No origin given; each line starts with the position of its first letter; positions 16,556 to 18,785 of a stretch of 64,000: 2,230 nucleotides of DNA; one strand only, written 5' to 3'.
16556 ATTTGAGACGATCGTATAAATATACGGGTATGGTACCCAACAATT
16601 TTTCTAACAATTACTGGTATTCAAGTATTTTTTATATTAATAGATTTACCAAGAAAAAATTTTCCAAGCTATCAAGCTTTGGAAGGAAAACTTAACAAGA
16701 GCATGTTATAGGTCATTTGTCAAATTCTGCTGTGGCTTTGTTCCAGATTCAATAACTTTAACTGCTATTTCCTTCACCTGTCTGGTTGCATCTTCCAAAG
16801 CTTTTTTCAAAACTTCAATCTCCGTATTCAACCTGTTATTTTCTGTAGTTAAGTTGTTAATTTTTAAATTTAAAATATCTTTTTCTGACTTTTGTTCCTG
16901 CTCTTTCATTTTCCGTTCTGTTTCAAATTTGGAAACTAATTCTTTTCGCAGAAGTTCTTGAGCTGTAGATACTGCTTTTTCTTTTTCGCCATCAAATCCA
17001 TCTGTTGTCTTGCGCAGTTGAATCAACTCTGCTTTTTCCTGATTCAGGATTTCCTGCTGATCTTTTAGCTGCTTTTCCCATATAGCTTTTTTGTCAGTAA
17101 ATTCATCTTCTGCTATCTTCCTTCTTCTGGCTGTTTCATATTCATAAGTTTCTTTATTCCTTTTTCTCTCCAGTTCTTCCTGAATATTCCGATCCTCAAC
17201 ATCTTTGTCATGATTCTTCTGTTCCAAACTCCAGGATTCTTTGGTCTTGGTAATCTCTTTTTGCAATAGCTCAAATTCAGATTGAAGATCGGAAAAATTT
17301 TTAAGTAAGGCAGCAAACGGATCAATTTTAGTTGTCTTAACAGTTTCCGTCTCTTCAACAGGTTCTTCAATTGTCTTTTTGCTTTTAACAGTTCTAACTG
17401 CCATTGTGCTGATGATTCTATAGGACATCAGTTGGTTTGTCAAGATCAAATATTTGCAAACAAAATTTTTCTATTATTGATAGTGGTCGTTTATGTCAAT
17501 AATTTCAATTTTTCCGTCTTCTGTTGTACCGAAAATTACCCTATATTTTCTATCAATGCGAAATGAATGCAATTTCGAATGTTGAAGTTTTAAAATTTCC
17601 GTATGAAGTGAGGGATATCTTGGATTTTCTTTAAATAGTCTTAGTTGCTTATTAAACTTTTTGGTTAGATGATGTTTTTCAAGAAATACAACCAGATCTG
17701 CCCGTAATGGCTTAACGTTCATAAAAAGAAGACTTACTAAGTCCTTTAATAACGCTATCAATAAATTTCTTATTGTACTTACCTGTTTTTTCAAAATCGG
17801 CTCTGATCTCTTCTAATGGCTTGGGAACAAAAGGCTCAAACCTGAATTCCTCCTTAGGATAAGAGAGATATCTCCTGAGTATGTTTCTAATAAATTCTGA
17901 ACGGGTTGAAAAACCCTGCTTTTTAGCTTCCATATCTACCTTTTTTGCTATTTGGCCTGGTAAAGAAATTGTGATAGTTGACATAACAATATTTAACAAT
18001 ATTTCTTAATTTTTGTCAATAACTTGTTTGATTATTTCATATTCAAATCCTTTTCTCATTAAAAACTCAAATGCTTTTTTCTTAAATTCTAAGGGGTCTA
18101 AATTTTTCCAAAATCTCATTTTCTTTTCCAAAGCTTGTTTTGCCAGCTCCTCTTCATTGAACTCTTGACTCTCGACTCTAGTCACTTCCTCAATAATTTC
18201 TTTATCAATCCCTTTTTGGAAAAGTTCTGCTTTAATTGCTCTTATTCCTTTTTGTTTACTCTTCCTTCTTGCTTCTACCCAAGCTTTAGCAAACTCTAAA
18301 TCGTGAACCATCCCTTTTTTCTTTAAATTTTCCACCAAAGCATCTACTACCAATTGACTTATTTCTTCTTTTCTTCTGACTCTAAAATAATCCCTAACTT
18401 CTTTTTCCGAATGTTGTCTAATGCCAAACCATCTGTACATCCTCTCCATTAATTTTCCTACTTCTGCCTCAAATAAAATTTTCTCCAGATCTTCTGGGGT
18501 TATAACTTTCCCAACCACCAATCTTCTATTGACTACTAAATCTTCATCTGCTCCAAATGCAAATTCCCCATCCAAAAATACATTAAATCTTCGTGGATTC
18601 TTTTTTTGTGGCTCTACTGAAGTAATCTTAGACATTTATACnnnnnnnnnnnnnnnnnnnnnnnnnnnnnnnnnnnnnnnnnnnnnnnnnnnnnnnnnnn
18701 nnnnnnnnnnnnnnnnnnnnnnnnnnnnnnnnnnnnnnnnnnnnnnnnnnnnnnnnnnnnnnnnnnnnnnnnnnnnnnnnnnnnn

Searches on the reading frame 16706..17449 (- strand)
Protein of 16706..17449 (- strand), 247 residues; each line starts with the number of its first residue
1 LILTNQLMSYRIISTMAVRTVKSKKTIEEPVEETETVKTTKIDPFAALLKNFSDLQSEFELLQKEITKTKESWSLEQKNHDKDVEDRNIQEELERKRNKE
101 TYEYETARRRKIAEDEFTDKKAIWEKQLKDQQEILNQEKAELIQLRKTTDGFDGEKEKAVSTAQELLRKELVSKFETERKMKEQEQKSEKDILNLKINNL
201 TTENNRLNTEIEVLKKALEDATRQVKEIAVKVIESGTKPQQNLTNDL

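Call 3: search_protein_families(library=pfam, proteins=[window:16706-17449:-], max_evalue=1)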
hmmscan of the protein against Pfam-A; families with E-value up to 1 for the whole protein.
window:16706-17449:- (247 aa): 3 families
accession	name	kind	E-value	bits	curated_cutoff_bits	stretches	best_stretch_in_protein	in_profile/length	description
PF02183.23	HALZ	-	0.1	13.2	28.1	1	193-218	17-42/43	Homeobox associated leucine zipper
PF13656.11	RNA_pol_L_2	-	0.12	12.6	27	0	37-64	46-74/75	RNA polymerase Rpb3/Rpb11 dimerisation domain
PF14023.12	Bestrophin-like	-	0.47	10.4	32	1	127-228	55-151/232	Bestrophin-like domain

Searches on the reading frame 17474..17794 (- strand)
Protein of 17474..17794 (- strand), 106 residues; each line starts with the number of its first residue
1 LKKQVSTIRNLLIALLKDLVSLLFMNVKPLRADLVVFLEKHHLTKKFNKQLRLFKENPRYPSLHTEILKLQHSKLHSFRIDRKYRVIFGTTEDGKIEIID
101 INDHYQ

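Call 3: search_protein_families(library=pfam, proteins=[window:17474-17794:-], max_evalue=1)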
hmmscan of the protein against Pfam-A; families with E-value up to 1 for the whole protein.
window:17474-17794:- (106 aa): 3 families
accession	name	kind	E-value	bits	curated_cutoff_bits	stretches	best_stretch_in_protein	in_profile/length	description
PF06769.20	YoeB_toxin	-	0.00014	22.2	27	1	42-105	18-80/80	YoeB-like toxin of bacterial type II toxin-antitoxin system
PF24732.2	ParE_like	-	0.0043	17.4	24.4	1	43-100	3-58/67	ParE-like toxin domain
PF05015.19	HigB-like_toxin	-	0.026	15.4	27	1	61-96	49-83/91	RelE-like toxin of type II toxin-antitoxin system HigB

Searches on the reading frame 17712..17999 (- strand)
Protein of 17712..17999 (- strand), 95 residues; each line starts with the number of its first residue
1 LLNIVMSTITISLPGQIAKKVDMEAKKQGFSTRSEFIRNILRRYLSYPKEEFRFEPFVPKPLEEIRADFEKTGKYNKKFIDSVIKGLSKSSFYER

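Call 3: search_protein_families(library=pfam, proteins=[window:17712-17999:-], max_evalue=1)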
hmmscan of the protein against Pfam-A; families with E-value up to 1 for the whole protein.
window:17712-17999:- (95 aa): 4 families
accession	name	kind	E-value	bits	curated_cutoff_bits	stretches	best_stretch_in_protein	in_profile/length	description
PF01402.27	RHH_1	-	4.3e-07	30.1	20.5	1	9-45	2-37/39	Ribbon-helix-helix protein, copG family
PF15919.11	HicB_lk_antitox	-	0.006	17.2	27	1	8-39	91-121/123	HicB_like antitoxin of bacterial toxin-antitoxin system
PF12441.14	CopG_antitoxin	-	0.17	13.1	28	1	6-42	42-77/79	CopG antitoxin of type II toxin-antitoxin system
PF07878.17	RHH_5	-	0.19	11.9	26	1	9-46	4-40/43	CopG-like RHH_1 or ribbon-helix-helix domain, RHH_5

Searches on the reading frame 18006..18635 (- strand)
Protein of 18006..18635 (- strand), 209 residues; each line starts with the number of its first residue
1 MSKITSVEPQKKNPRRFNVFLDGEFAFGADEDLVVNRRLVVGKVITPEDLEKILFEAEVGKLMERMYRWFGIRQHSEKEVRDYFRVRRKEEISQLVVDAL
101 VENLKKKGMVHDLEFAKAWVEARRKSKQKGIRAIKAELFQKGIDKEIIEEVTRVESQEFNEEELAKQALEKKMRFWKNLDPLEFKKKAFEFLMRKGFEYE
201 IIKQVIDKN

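Call 3: search_protein_families(library=pfam, proteins=[window:18006-18635:-], max_evalue=1)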
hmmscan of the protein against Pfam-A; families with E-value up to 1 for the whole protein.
window:18006-18635:- (209 aa): 4 families
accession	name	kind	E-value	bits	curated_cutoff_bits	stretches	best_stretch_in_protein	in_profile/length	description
PF02631.22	RecX_HTH2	-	2.1e-13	50.7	26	1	112-151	2-41/42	RecX, second three-helix domain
PF21981.2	RecX_HTH3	-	3.9e-13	49.8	26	1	161-206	2-48/48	RecX, third three-helix domain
PF21982.2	RecX_HTH1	-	2.3e-05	24.7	26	2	192-208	23-39/40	RecX, first three-helix domain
PF25325.1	EF-hand_EFHB_C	-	0.026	14.7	27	1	81-129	17-58/75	EFHB C-terminal EF-hand domain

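Call 4: search_protein_families(library=ncbifam, proteins=[window:18006-18635:-], max_evalue=1)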
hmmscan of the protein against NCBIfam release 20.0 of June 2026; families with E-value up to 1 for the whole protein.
window:18006-18635:- (209 aa): 20 families
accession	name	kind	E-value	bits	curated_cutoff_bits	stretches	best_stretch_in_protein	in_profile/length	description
NF010733.0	PRK14135.1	equivalog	1.1e-41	143.2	240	1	1-208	1-204/267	recombination regulator RecX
NF001058.0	PRK00117.4-1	equivalog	1.4e-32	113.5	194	1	1-208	3-206/214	recombination regulator RecX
NF010732.0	PRK14134.1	equivalog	5.6e-23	82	351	1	3-208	4-205/283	recombination regulator RecX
NF001063.0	PRK00117.5-3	equivalog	7.6e-22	77.9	186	1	66-207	17-151/165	recombination regulator RecX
NF001064.0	PRK00117.5-4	equivalog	7e-17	61.5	217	1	90-207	58-174/194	recombination regulator RecX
NF001065.0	PRK00117.5-5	equivalog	6.1e-16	59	175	1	63-206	8-138/149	recombination regulator RecX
NF001057.0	PRK00117.3-3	equivalog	1.4e-15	57.6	146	1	72-208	15-145/151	recombination regulator RecX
NF001061.0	PRK00117.5-1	equivalog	1.9e-15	57.2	264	1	87-201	109-222/246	recombination regulator RecX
NF001059.0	PRK00117.4-3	equivalog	1.6e-13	50.7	253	1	56-178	42-160/206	recombination regulator RecX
NF001056.0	PRK00117.3-1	equivalog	2.8e-13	50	237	1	94-206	53-168/181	recombination regulator RecX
NF001054.0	PRK00117.2-1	equivalog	4.6e-11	43.1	189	1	73-206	21-147/154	recombination regulator RecX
NF001053.0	PRK00117.1-3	equivalog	4.8e-11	43.3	216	1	91-205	64-174/180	recombination regulator RecX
NF001055.0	PRK00117.2-5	equivalog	2.8e-09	37.2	129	1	96-207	41-146/157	recombination regulator RecX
NF001052.0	PRK00117.1-1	equivalog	3.3e-07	30.7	266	1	60-205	12-160/166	recombination regulator RecX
NF010735.0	PRK14137.1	equivalog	4.6e-06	26.5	294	1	60-207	40-177/197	recombination regulator RecX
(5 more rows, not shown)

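Call 33: find_related_loci(query=A2, collection=genome_contigs, flank=5000)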
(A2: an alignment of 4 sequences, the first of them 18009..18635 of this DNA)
Query A2 (209 aa) in genome_contigs; peptide patterns used: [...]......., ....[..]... (x = any residue, [..] = any of these).
162 stretches matched a pattern; 45 encode a relative of the query (tblastn E <= 1e-3); 45 distinct loci.
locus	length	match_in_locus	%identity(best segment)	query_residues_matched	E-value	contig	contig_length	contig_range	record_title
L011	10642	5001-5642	79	1-207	1e-109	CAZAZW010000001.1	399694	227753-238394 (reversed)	MAG TPA_asm: uncultured Gammaproteobacteria bacterium isolate SRP090828_co2_161 genome assembly, contig: NODE_2_length_3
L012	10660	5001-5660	79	1-209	4e-109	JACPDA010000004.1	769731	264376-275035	MAG: Candidatus Daviesbacteria bacterium isolate NC_groundwater_297_Ag_B-0.1um_41_14 S7_GD2017_3_B1_scaffold_1, whole ge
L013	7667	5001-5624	79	1-208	6e-109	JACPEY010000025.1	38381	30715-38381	MAG: Candidatus Daviesbacteria bacterium isolate NC_groundwater_347_Ag_B-0.1um_39_21 GD18-4_B1_scaffold_284243, whole ge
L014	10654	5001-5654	75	1-207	1e-103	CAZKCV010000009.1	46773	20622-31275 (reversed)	MAG TPA_asm: uncultured Gammaproteobacteria bacterium isolate binchicken_co251_142 genome assembly, contig: NODE_1072_le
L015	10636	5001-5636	75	3-207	3e-103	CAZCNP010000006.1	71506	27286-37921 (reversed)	MAG TPA_asm: uncultured Gammaproteobacteria bacterium isolate binchicken_co38_1123 genome assembly, contig: NODE_933_len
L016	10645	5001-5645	74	1-208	9e-102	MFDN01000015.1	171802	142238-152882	MAG: Candidatus Daviesbacteria bacterium RIFCSPLOWO2_01_FULL_39_23 rifcsplowo2_01_scaffold_71, whole genome shotgun sequ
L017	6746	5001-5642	73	1-207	6e-101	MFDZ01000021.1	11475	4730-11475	MAG: Candidatus Daviesbacteria bacterium RIFCSPLOWO2_02_FULL_41_8 rifcsplowo2_02_scaffold_16830, whole genome shotgun se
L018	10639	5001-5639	75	3-207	1e-100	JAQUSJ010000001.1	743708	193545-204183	MAG: Candidatus Daviesbacteria bacterium isolate STD1_94 NODE_9_length_743708_cov_15.213565_Sandtown_D1, whole genome sh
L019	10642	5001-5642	73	1-207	3e-100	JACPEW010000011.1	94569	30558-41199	MAG: Candidatus Daviesbacteria bacterium isolate NC_groundwater_345_Ag_B-0.1um_36_18 GD18-4_B1_scaffold_435385, whole ge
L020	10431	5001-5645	73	1-208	3e-99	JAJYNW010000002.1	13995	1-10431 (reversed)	MAG: bacterium isolate DBS2-4.bin98 NODE_7828_length_13995_cov_3.76976, whole genome shotgun sequence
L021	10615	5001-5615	74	1-208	2e-99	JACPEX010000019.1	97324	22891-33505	MAG: Candidatus Daviesbacteria bacterium isolate NC_groundwater_346_Ag_B-0.1um_38_13 GD18-4_B1_scaffold_413311, whole ge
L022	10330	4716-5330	76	1-208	2e-98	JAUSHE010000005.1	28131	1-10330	MAG: Candidatus Daviesbacteria bacterium isolate E14_metabat.bin.170_sub E14_k141_931507, whole genome shotgun sequence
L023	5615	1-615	72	9-206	1e-96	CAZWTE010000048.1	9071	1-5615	MAG TPA_asm: uncultured Gammaproteobacteria bacterium isolate binchicken_co144_909 genome assembly, contig: NODE_15916_l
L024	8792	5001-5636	73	1-208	9e-97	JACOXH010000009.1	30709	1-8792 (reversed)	MAG: Candidatus Daviesbacteria bacterium isolate NC_groundwater_148_Ag_S-0.1um_39_10 S4_GD2017_2_S1_scaffold_875, whole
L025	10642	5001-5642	69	1-207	1e-91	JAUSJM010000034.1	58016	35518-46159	MAG: bacterium isolate E14_metabat.bin.301 E14_k141_455681, whole genome shotgun sequence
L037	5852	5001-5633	59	3-208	2e-75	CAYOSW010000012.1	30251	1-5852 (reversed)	MAG TPA_asm: uncultured Gammaproteobacteria bacterium isolate binchicken_co105_397 genome assembly, contig: NODE_1872_le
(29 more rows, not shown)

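Call 36: find_related_loci(query=A2, collection=metagenome_contigs, flank=4000)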
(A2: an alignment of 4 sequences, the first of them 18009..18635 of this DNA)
Query A2 (209 aa) in metagenome_contigs; peptide patterns used: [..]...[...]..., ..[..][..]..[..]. (x = any residue, [..] = any of these).
600 stretches matched a pattern (row limit reached: there are more); 408 encode a relative of the query (tblastn E <= 1e-3); the best 80 are kept; 80 distinct loci.
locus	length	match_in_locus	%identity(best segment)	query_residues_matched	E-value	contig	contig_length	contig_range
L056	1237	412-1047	81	1-208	2e-120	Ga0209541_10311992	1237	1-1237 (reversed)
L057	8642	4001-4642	75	1-207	5e-106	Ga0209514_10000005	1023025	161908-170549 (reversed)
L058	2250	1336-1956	78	1-208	2e-104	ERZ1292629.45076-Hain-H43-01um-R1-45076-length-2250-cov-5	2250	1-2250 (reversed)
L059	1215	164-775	75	1-208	3e-107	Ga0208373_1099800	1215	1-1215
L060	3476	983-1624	71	3-209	3e-100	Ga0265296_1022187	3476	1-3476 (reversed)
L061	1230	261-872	70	1-207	8e-102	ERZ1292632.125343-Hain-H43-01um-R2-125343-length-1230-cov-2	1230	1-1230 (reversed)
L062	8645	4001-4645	69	1-207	7e-91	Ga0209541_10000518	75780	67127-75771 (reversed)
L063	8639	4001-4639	65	1-208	3e-89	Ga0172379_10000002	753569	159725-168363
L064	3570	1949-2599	64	3-208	2e-88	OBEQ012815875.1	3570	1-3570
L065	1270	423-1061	64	1-208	5e-92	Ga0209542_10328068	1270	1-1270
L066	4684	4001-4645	65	1-207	5e-86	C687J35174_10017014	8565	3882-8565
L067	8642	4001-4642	66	1-207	2e-86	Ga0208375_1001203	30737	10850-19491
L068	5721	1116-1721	69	1-209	3e-83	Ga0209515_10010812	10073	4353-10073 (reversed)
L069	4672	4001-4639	62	1-208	1e-82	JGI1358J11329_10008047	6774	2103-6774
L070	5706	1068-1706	62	1-208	1e-82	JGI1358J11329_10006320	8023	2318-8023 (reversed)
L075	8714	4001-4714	53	3-207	7e-76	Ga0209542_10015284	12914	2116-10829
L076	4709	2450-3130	53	3-208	1e-68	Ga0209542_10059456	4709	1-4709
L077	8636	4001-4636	55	3-208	1e-67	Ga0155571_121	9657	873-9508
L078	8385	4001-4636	55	3-208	1e-67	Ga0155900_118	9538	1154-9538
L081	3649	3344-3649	78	1-103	1e-49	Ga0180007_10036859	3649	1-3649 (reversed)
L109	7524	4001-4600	37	1-208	7e-35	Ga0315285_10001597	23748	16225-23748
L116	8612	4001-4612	37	1-209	3e-34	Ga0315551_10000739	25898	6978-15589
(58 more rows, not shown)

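Call 70: search_protein_families(library=pfam, proteins=[L076:918-2417:+, L081:2061-3356:+, L075:3000-3377:+, L021:4438-4941:-, L037:4327-4977:-, L019:2563-5001:+, L077:3499-3774:+, L116:3482-3889:-, L109:3557-3916:-], max_evalue=0.01)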
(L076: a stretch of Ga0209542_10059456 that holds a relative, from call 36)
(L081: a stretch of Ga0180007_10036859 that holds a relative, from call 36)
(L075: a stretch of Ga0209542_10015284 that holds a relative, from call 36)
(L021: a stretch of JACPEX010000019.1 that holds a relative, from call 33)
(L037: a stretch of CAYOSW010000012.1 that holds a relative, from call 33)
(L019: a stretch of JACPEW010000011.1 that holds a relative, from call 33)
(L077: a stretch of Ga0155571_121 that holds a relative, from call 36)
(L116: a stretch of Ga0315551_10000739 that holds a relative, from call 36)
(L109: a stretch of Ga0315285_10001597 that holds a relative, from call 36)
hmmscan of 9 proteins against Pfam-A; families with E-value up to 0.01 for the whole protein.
L076:918-2417:+ (499 aa): 1 family
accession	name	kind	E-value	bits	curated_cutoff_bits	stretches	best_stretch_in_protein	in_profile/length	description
PF13231.12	PMT_2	-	2.3e-10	41.4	26.1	1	60-215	2-156/160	Dolichyl-phosphate-mannose-protein mannosyltransferase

L081:2061-3356:+ (431 aa): 0 families

L075:3000-3377:+ (125 aa): 0 families

L021:4438-4941:- (167 aa): 0 families

L037:4327-4977:- (216 aa): 5 families
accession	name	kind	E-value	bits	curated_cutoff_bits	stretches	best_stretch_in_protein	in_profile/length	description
PF13419.12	HAD_2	-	1.7e-31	110.2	23.8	1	11-190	1-177/178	Haloacid dehalogenase-like hydrolase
PF00702.32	Hydrolase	-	1.5e-26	94.4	26.4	1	8-185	1-191/191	haloacid dehalogenase-like hydrolase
PF13242.12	Hydrolase_like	-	4.2e-05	23.8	22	1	147-213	3-74/75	HAD-hyrolase-like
PF03767.20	Acid_phosphat_B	-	0.0025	17.8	27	1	8-58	77-122/230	HAD superfamily, subfamily IIIB (Acid phosphatase)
PF12710.13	HAD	-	0.0038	18.1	27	1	11-119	1-112/189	haloacid dehalogenase-like hydrolase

L019:2563-5001:+ (812 aa): 5 families
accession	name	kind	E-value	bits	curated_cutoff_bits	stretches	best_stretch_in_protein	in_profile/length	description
PF00154.27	RecA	-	1.3e-123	412.1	27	2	531-721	65-255/262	recA bacterial DNA recombination protein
PF14528.11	LAGLIDADG_3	-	1.2e-23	83.6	22.5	2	318-395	3-82/82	LAGLIDADG-like domain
PF21096.2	RecA_C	-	1.2e-14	54.6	27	1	730-785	1-56/57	RecA C-terminal domain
PF14890.11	Intein_splicing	-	6.1e-11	42.8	35.8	1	118-531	37-155/155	Intein splicing domain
PF08423.17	Rad51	-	2.7e-08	33.8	22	1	526-687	40-212/244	Rad51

L077:3499-3774:+ (91 aa): 2 families
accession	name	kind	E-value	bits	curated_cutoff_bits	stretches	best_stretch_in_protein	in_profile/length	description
PF01541.30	GIY-YIG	-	6.7e-16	58.8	22.6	1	4-77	2-78/78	GIY-YIG catalytic domain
PF10544.15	T5orf172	-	0.0026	18.7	20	1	5-77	2-73/101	T5orf172 domain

L116:3482-3889:- (135 aa): 0 families

L109:3557-3916:- (119 aa): 0 families
